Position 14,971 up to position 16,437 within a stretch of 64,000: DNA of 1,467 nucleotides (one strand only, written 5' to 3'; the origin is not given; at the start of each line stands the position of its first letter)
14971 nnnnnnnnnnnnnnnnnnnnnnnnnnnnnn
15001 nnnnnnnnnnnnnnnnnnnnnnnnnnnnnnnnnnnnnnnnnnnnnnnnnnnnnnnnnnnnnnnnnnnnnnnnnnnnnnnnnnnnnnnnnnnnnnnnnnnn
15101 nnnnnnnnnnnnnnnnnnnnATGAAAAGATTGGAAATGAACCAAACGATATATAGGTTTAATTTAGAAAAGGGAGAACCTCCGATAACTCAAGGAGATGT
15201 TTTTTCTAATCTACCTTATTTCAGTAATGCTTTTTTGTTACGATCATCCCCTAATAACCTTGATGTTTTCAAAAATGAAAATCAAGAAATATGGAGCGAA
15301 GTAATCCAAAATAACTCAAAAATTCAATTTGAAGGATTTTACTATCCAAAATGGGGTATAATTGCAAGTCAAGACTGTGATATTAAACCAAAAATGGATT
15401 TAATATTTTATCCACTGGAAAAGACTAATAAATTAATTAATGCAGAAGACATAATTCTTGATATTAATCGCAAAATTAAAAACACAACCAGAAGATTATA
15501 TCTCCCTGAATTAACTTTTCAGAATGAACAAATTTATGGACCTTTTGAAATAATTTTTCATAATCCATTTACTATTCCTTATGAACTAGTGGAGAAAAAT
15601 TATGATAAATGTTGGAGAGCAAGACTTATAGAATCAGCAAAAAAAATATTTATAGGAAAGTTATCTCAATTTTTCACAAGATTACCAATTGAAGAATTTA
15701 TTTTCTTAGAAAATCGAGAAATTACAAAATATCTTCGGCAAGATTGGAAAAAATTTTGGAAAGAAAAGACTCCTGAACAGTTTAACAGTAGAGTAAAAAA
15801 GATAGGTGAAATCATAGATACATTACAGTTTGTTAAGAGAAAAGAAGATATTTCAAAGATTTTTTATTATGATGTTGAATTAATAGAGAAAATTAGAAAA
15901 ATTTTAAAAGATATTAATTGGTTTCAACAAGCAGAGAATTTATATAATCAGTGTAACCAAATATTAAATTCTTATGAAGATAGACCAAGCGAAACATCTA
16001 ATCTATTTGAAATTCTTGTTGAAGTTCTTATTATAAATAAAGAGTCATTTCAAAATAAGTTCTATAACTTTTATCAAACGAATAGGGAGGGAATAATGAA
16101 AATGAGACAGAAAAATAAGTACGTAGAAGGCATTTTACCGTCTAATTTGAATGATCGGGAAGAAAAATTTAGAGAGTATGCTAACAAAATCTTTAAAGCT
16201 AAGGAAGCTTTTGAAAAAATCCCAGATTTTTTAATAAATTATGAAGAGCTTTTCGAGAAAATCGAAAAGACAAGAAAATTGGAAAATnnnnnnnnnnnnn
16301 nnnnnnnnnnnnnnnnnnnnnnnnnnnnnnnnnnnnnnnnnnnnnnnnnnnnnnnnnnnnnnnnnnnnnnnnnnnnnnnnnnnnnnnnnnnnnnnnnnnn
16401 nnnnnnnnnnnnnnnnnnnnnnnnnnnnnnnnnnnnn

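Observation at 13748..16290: Tightly coupled three-gene operon of unknown function, a candidate novel defence or accessory system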

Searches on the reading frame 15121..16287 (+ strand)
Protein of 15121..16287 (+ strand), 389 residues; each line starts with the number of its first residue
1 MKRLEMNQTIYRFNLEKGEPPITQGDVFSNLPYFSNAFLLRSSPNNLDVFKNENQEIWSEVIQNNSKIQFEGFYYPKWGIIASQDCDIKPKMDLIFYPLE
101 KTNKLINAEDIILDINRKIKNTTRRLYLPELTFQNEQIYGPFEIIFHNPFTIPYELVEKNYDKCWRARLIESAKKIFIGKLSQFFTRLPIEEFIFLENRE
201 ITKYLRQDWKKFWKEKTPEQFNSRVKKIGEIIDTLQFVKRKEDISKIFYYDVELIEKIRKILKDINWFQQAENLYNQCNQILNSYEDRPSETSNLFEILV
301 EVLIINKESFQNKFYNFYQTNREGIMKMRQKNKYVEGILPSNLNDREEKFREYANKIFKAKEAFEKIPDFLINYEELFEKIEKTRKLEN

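Call 3: search_protein_families(library=pfam, proteins=[window:15121-16287:+], max_evalue=1)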
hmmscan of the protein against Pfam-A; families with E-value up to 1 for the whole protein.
window:15121-16287:+ (389 aa): 0 families

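Call 4: search_protein_families(library=ncbifam, proteins=[window:15121-16287:+], max_evalue=1)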
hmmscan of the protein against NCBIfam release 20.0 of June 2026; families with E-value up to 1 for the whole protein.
window:15121-16287:+ (389 aa): 1 family
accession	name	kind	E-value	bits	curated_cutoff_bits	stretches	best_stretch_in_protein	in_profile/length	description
NF005257.0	PRK06762.3-2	equivalog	0.089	12.5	202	1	154-226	73-146/170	hypothetical protein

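Call 5: search_protein_families(library=padloc, proteins=[window:15121-16287:+], max_evalue=1)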
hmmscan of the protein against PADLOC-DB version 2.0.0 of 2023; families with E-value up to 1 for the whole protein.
window:15121-16287:+ (389 aa): 0 families

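Call 13: find_homologous_proteins(query=window:15121-16287:+, max_evalue=0.001)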
Query window:15121-16287:+ (389 aa): 20 proteins with E <= 0.001 among 2348 candidates.
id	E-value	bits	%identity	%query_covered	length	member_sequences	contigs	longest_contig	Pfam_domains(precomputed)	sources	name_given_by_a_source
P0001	2.9e-254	861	100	100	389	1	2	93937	-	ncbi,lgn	ncbi:MAG: hypothetical protein ACFFBC_00505 [Promethearchaeota archaeon]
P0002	1.0e-168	579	69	98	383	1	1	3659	-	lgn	-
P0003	3.0e-109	384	47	96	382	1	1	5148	-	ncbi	ncbi:MAG: hypothetical protein ACFFDF_18130 [Candidatus Odinarchaeota archaeon]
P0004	1.1e-107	379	48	96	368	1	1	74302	-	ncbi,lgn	-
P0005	3.3e-106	374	45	96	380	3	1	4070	-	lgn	-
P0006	3.2e-105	370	46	97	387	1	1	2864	-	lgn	-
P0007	8.9e-105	369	45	96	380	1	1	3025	-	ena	-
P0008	1.0e-104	369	45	96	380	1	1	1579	-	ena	-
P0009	1.6e-104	368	46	96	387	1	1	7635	-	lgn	-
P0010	7.5e-104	366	46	96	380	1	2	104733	-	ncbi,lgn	-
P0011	1.7e-103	365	48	97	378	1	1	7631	-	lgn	-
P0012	3.0e-103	364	47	93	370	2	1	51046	-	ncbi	-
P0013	3.9e-103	364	46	96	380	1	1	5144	-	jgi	-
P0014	1.9e-102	361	45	95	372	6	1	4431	-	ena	-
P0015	2.5e-102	361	45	96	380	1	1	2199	-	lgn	-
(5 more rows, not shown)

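Call 14: find_encoding_contigs(protein=P0004, flank=6000, max_places=2)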
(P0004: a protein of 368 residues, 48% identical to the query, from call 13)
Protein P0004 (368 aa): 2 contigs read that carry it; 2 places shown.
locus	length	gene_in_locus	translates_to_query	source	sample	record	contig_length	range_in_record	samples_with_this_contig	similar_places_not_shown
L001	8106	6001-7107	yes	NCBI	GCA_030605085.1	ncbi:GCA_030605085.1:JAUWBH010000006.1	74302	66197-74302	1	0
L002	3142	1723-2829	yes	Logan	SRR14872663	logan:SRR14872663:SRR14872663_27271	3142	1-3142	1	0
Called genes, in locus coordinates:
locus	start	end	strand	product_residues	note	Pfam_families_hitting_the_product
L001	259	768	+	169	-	-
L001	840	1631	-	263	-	-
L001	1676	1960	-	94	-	-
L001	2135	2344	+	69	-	-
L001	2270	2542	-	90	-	-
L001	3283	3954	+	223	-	PF02796:HTH_7 (faint)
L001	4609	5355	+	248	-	-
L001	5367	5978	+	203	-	-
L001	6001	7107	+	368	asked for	-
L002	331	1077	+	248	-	-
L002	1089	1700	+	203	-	-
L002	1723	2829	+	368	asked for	-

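Call 15: find_encoding_contigs(protein=P0010, flank=6000, max_places=2)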
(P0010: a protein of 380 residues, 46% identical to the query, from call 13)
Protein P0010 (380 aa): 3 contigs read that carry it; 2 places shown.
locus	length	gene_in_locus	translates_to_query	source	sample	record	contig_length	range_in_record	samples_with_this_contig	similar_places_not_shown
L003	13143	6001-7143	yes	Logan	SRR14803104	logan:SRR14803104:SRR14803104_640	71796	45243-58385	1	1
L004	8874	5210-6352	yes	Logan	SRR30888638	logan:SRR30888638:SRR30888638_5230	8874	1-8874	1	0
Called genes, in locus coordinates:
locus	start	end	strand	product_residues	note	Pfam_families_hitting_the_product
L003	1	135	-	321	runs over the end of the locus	PF01244:Peptidase_M19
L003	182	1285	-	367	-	PF13353:Fer4_12, PF04055:Radical_SAM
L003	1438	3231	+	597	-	PF02730:AFOR_N, PF01314:AFOR_C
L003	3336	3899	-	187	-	PF03259:Robl_LC7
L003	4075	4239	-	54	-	-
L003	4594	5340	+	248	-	-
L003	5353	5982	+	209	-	-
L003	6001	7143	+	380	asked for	-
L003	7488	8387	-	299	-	PF13353:Fer4_12, PF12838:Fer4_7 (weak), PF13237:Fer4_10 (weak), PF13484:Fer4_16 (faint), PF14697:Fer4_21 (weak), PF00037:Fer4 (weak), PF12837:Fer4_6 (weak), PF04055:Radical_SAM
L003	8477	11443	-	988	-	PF02901:PFL-like, PF01228:Gly_radical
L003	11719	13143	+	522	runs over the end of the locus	PF00890:FAD_binding_2 (faint), PF01266:DAO (faint), PF01494:FAD_binding_3 (faint), PF03486:HI0933_like (faint), PF07992:Pyr_redox_2 (faint), PF12831:FAD_oxidored (weak), PF01593:Amino_oxidase, PF13450:NAD_binding_8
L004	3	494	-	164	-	?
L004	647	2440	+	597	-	PF02730:AFOR_N, PF01314:AFOR_C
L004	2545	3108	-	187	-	PF03259:Robl_LC7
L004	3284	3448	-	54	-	-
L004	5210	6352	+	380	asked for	-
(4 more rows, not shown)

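Call 16: find_encoding_contigs(protein=P0012, flank=6000, max_places=2)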
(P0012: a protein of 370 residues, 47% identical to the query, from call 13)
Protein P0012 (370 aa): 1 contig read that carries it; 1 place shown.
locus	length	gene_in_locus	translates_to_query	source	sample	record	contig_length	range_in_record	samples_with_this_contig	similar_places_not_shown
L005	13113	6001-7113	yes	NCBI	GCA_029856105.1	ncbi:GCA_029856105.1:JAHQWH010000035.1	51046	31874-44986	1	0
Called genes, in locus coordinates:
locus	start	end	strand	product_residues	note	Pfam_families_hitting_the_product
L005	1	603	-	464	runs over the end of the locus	-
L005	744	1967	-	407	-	-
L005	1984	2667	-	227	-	PF00009:GTP_EFTU (weak), PF00025:Arf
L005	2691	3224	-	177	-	-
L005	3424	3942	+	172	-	-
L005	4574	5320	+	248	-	-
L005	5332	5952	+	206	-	-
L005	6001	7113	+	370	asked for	-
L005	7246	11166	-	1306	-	PF25120:DUF7814, PF02384:N6_Mtase (faint), PF20473:MmeI_Mtase, PF07669:Eco57I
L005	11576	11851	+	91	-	-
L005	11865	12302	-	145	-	PF03259:Robl_LC7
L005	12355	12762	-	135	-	-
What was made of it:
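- L005: MmeI-type RM adjacent (call 16).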

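Call 21: search_solved_structures(query=A1, max_evalue=10, show_alignments=2)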
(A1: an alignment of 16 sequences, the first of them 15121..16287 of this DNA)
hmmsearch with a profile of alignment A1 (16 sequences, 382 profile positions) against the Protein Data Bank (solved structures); distinct sequences matched with E-value up to 10: 8.
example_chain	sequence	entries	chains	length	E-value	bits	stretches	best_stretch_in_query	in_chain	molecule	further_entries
6qld_N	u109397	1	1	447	0.03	16.7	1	306-377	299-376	Inner kinetochore subunit CHL4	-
10dq_N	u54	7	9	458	0.031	16.6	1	306-377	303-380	Inner kinetochore subunit CHL4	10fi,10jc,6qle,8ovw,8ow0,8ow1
6nuw_E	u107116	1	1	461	0.032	16.6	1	306-377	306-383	Inner kinetochore subunit CHL4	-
6qlf_N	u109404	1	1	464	0.032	16.6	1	306-377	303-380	Inner kinetochore subunit CHL4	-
8rrh_B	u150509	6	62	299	0.062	15.7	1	257-371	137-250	Prohibitin-2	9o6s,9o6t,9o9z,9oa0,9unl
4uos_A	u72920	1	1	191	0.26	13.6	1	194-368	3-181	DESIGNED HELICAL BUNDLE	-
7d62_A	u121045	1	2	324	0.8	12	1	9-38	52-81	PggH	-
2gfg_A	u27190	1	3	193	2.7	10.3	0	283-327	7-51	BH2851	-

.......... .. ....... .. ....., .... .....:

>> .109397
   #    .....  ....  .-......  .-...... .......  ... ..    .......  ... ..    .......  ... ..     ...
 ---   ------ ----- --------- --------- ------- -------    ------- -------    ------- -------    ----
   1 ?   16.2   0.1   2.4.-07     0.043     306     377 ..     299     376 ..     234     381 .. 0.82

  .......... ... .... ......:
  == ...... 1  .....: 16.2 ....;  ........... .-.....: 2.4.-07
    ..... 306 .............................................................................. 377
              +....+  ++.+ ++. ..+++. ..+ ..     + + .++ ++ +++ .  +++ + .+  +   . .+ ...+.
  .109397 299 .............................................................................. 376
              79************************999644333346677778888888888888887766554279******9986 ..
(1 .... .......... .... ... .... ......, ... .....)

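Call 24: find_related_loci(query=A1, collection=genome_contigs, flank=10000)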
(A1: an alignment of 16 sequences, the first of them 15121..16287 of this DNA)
Query A1 (389 aa) in genome_contigs; peptide patterns used: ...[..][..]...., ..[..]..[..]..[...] (x = any residue, [..] = any of these).
13 stretches matched a pattern; 3 encode a relative of the query (tblastn E <= 1e-3); 3 distinct loci.
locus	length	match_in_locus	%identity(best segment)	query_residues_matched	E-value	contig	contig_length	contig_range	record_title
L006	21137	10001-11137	46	4-378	7e-111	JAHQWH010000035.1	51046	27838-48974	MAG: Promethearchaeia archaeon isolate ABR02 NODE_156_length_51046_cov_42, whole genome shotgun sequence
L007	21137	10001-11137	46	4-378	4e-110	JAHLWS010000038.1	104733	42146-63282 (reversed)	MAG: Promethearchaeota archaeon isolate 33X4 k141_37326, whole genome shotgun sequence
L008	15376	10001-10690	40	9-247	8e-47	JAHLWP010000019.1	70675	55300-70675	MAG: Promethearchaeota archaeon isolate 9R3_44 NODE_26_length_70675_cov_227.962744, whole genome shotgun sequence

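Call 25: find_related_loci(query=A1, collection=viral_contigs, flank=10000)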
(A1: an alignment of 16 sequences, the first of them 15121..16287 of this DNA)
Query A1 (389 aa) in viral_contigs; peptide patterns used: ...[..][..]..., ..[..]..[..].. (x = any residue, [..] = any of these).
11 stretches matched a pattern, but none encodes a relative of the query by tblastn (E <= 1e-3).

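Call 27: predict_structure(alignment_id=A1)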
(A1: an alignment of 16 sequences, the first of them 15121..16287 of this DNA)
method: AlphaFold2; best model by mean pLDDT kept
length: 389 residues; sequences in the alignment: 16
mean_pLDDT: 60.6   pTM: 0.52
mean pLDDT of the five models: 60.6, 57.3, 55.0, 54.7, 52.9
residues with pLDDT >= 90: 89; 70-90: 87; 50-70: 30; < 50: 183
segments of 3 or more residues with pLDDT < 50: 1-106, 119-192
pLDDT, mean of each block of 10 residues (from residue 1): 29 39 37 32 36 33 27 35 33 33 47 51 36 40 35 39 35 24 33 60 78 84 84 73 72 93 93 96 86 91 93 96 94 87 69 93 92 89 70
secondary structure, 60 per line:
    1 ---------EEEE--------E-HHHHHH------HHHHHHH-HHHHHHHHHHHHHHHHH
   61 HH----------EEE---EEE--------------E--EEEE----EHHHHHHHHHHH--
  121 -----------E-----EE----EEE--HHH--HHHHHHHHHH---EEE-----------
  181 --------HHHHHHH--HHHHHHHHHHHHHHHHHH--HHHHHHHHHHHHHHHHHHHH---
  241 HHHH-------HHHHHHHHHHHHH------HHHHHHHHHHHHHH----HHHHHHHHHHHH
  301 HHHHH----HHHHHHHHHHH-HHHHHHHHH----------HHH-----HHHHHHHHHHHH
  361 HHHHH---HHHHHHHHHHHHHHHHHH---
elements in order: E10-13 H24-29 H36-42 H44-62 E73-75 E79-81 E99-102 H108-118 E144-146 H154-163 E167-169 H189-195 H198-215 H218-237 H241-244 H252-264 H271-284 H289-305 H310-320 H322-330 H349-365 H369-386
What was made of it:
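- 15736..16290 (+): Gene 3 C-terminal all-helical extension (residues ~206-389), present only in the long-form clade. pLDDT is ~70-96 and the region is helical in the full-length model (call 27).
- Tried and rejected: Full-length AF2 with a shallow 16-sequence alignment failed for the N-domain (pLDDT below 50 for residues 1-192, call 27).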

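Call 28: search_protein_representatives(alignment_id=A1)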
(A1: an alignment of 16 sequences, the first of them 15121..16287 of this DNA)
Query: 16 sequences, 382 profile positions. Proteins with E-value up to 0.001 (for the whole library): 83; up to 1e-10: 56; up to 1e-30: 24. The best 83 are listed.
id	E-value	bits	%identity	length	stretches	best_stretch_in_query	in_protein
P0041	4.0e-137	473.9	-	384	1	1-374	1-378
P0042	2.9e-105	369.0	-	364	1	27-379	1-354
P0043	1.7e-104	366.5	-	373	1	2-368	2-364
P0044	1.4e-95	337.1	-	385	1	4-378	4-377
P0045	1.1e-77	278.2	-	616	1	4-375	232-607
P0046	8.0e-77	275.4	-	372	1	3-375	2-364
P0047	2.5e-76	273.8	-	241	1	1-214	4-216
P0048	2.8e-75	270.3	-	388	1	3-380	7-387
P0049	2.7e-71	257.2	-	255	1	1-255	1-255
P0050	1.2e-65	238.6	-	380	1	4-318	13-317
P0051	4.7e-61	223.5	-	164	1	1-149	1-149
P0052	4.8e-57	210.3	-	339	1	5-332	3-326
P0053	1.5e-56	208.7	-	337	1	13-337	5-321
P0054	9.5e-56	206.0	-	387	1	6-281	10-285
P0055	2.6e-54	201.3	-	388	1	4-366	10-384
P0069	2.3e-23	99.4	-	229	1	13-246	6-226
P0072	3.4e-21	92.2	-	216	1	8-203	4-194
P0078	2.4e-16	76.3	-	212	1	16-227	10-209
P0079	3.8e-16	75.7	-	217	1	18-205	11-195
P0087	2.6e-13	66.3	-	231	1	12-202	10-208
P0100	7.9e-10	54.8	-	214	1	4-202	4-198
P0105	4.4e-07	45.8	-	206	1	6-206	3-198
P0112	4.2e-05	39.3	-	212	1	6-202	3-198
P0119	2.4e-04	36.8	-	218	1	12-207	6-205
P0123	8.5e-04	35.0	-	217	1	10-204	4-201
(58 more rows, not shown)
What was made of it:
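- The flanks are variable and the distribution patchy (calls 14-16, 24, 28). The family is very rare and patchy even within Asgard genomes (calls 24, 28).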

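Call 40: find_encoding_contigs(protein=P0079, flank=6000, max_places=3)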
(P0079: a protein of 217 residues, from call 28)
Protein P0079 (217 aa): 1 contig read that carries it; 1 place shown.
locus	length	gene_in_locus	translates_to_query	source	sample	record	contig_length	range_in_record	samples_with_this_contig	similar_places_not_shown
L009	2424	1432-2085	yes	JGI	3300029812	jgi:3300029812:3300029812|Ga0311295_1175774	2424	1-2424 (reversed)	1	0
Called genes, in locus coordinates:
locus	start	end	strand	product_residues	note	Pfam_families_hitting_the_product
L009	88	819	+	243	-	-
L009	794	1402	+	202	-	-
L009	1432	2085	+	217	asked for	-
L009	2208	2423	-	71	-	?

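Call 41: find_encoding_contigs(protein=P0112, flank=6000, max_places=3)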
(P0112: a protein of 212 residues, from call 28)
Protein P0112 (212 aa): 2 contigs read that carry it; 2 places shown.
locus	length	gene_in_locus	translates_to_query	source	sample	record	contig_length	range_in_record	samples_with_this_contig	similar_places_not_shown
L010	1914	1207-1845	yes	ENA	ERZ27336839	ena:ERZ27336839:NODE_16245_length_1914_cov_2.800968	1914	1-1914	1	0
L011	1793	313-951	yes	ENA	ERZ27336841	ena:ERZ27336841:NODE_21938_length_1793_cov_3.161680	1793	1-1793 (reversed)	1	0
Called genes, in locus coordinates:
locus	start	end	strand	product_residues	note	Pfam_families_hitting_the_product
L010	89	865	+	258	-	-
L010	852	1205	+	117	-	-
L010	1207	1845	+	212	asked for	-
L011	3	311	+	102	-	?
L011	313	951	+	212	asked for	-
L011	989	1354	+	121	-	PF07237:DUF1428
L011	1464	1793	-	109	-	?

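Call 42: find_encoding_contigs(protein=P0045, flank=6000, max_places=3)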
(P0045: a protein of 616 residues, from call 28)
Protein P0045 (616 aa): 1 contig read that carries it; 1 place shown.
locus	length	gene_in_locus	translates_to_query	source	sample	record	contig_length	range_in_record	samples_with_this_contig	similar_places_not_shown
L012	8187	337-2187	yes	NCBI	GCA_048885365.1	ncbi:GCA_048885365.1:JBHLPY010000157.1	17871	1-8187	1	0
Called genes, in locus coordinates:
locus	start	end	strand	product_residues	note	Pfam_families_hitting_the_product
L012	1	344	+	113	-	?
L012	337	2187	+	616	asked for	-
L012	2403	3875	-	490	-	PF02171:Piwi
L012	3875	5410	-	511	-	-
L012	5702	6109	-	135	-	-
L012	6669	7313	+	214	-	-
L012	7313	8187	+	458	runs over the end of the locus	PF02171:Piwi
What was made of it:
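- L012: two Piwi genes (call 42).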

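Call 43: search_protein_families(library=ncbifam, proteins=[L009:88-816:+, L009:794-1399:+, L010:89-862:+, L010:852-1202:+, L012:3-341:+, L008:8730-9479:+, L003:4594-5337:+, L001:4609-5352:+], max_evalue=0.01)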
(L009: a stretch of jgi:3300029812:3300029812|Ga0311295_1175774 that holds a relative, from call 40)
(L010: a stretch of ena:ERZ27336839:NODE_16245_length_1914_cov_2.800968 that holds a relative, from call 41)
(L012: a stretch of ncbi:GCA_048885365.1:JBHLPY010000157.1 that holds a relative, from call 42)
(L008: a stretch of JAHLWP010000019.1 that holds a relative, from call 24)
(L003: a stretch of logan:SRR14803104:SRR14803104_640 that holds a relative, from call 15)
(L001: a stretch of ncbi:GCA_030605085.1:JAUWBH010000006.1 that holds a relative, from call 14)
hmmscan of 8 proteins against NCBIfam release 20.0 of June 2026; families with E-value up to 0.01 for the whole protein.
L009:88-816:+ (243 aa): 1 family
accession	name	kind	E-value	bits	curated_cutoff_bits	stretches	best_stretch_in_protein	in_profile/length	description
TIGR04255.1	sporadTIGR04255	subfamily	1e-09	38.6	30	1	4-236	2-252/252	TIGR04255 family protein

L009:794-1399:+ (202 aa): 0 families

L010:89-862:+ (258 aa): 1 family
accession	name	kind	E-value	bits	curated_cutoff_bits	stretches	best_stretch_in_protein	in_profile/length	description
TIGR04255.1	sporadTIGR04255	subfamily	1.9e-23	83.6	30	1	6-250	2-243/252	TIGR04255 family protein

L010:852-1202:+ (117 aa): 0 families

L012:3-341:+ (113 aa): 0 families

L008:8730-9479:+ (250 aa): 1 family
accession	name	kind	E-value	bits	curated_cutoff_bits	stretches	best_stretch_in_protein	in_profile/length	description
TIGR04255.1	sporadTIGR04255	subfamily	3.7e-14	53.1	30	1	15-244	5-252/252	TIGR04255 family protein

L003:4594-5337:+ (248 aa): 1 family
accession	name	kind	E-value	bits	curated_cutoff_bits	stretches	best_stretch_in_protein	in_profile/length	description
TIGR04255.1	sporadTIGR04255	subfamily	1.3e-12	48.1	30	1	65-241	69-251/252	TIGR04255 family protein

L001:4609-5352:+ (248 aa): 1 family
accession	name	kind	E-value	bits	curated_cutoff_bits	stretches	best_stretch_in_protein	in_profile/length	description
TIGR04255.1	sporadTIGR04255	subfamily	1.5e-10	41.4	30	1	30-240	24-252/252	TIGR04255 family protein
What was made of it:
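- On TIGR04255 (NCBIfam): Orthologues in L001, L003, L008, L009 and L010 score 38.6-83.6 bits (call 43). L008, L009 and L010 align nearly end to end at 2-252 (call 43).
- Closest known: TIGR04255 family. Same: Gene 1 scores above the curated cutoff (calls 4, 43).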

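Call 53: search_dna_similar(query=P0112, collection=plasmids, mode=protein, max_evalue=0.001)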
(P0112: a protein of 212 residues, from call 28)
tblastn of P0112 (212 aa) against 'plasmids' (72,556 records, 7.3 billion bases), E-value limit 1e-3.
No match.

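Call 54: search_dna_similar(query=P0112, collection=phages, mode=protein, max_evalue=0.001)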
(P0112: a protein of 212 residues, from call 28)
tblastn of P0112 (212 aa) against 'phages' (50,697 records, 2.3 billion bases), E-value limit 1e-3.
No match.
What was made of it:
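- Tried and rejected: tblastn of the short-form gene 3 (P0112) against plasmids and phages found nothing (calls 53, 54).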

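Call 57: find_related_loci(query=A4, collection=metagenome_contigs, flank=8000)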
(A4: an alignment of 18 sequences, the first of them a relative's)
Query A4 (217 aa) in metagenome_contigs; peptide patterns used: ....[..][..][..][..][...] (x = any residue, [..] = any of these).
83 stretches matched a pattern; 20 encode a relative of the query (tblastn E <= 1e-3); 20 distinct loci.
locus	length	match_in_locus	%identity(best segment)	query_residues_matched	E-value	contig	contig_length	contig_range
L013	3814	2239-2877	59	1-214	2e-73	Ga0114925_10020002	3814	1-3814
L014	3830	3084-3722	57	1-214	3e-72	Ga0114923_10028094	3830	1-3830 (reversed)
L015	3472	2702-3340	57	1-214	2e-72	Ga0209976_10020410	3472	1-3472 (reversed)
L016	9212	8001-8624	54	1-212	3e-62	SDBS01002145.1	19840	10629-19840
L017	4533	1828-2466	51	3-216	5e-62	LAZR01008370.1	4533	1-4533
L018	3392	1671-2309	50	1-213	5e-61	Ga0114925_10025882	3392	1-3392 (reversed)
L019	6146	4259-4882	50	1-210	4e-59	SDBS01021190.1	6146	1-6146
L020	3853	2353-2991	48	1-215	4e-51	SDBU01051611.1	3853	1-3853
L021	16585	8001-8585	44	1-191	3e-45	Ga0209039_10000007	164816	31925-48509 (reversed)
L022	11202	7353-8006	41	1-205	1e-35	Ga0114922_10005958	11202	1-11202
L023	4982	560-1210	40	1-205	7e-34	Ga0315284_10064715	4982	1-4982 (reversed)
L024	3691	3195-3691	59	1-187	2e-39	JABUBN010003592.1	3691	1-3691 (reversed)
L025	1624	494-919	52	60-200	7e-33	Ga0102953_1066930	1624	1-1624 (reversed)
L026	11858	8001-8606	35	1-192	2e-26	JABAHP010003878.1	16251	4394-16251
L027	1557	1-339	41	101-214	2e-24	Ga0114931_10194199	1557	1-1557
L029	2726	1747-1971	48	133-205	1e-13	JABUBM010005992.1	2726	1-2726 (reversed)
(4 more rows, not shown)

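Call 64: search_dna_similar(query=L010:89-862:+, collection=plasmids, mode=protein, max_evalue=0.01, max_rows=30)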
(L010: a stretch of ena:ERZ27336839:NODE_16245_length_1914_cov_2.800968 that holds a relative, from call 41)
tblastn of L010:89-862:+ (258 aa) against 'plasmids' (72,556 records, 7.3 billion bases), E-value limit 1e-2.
Records with a match: 1; places in all: 1; records where one place covers at least 80% of the query: 1.
Best place of each record, by identity: <60% 1.
By first word of the organism name: Pantoea 1.
By predicted mobility (MOB-suite, as given by PLSDB): non-mobilizable 1.
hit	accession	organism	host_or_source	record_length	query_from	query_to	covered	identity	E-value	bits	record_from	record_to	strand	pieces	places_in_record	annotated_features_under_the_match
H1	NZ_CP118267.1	Pantoea sp. Lij88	cell culture,soil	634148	8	258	97%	25.6%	4e-5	52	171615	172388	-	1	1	TIGR04255 family protein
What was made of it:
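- Tried and rejected: tblastn with L010's gene 1 against plasmids found one Pantoea plasmid prophage (call 64).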
